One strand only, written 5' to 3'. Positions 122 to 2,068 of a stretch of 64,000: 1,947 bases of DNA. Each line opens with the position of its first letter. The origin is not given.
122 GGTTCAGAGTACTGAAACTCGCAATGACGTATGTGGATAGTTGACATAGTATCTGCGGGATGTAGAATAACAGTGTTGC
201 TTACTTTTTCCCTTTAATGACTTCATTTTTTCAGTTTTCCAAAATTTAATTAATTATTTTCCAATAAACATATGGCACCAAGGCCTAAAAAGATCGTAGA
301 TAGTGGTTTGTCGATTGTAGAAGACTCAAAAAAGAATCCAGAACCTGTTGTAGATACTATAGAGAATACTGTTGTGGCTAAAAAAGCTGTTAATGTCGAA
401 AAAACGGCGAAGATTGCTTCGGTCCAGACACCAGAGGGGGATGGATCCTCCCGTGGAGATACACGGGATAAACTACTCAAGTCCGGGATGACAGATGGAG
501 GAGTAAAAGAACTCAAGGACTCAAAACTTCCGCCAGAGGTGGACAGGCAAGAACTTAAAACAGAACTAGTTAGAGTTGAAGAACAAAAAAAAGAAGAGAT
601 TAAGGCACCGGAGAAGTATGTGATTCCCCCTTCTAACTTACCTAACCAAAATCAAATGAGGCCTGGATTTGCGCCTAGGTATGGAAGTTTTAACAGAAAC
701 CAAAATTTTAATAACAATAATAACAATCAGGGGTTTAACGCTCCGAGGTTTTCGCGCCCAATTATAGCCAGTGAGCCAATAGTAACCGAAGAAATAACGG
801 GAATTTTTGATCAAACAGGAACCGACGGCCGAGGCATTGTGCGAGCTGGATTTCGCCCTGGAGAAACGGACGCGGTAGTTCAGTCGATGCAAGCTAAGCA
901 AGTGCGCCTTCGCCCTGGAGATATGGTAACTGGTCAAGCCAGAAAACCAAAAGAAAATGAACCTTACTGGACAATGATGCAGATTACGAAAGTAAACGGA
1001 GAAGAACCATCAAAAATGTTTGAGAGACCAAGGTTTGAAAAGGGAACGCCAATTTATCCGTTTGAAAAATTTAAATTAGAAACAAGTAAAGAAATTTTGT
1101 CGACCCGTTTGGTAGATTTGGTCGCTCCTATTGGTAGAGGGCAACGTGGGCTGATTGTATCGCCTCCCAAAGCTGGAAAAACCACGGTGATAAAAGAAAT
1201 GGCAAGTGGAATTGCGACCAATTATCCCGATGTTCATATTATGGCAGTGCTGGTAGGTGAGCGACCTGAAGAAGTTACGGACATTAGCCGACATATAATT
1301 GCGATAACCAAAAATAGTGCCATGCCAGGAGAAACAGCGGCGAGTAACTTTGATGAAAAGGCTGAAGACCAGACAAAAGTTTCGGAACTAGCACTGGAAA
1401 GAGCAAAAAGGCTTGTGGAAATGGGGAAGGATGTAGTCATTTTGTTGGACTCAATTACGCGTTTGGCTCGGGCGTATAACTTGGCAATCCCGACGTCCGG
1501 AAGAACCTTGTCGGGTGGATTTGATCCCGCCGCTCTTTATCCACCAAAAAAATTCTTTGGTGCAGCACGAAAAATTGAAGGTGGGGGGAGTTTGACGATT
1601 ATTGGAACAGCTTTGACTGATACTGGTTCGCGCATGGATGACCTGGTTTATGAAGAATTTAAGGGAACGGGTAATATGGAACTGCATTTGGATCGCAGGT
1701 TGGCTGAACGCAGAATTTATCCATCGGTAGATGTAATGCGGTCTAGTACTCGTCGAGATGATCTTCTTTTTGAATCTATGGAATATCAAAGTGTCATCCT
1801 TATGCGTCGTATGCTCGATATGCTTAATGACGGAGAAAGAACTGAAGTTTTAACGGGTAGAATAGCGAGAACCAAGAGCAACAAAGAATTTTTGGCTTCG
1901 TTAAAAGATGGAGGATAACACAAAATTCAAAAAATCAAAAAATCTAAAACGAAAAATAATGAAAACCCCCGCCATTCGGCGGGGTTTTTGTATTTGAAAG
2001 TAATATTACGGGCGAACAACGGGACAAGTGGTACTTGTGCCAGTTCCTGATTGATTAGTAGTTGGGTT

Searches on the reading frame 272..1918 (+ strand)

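Call 11: search_protein_families(library=pfam, proteins=[window:272-1918:+], max_evalue=0.01)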
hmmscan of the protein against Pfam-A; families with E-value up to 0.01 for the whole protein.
window:272-1918:+ (548 aa): 2 families
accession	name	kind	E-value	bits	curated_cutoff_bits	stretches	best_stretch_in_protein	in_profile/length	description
PF00006.31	ATP-synt_ab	-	3.2e-27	96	29.5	1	279-492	3-212/213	ATP synthase alpha/beta family, nucleotide-binding domain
PF07497.18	Rho_RNA_bind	-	8.3e-15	54.8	27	1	177-246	3-72/73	Rho termination factor, RNA-binding domain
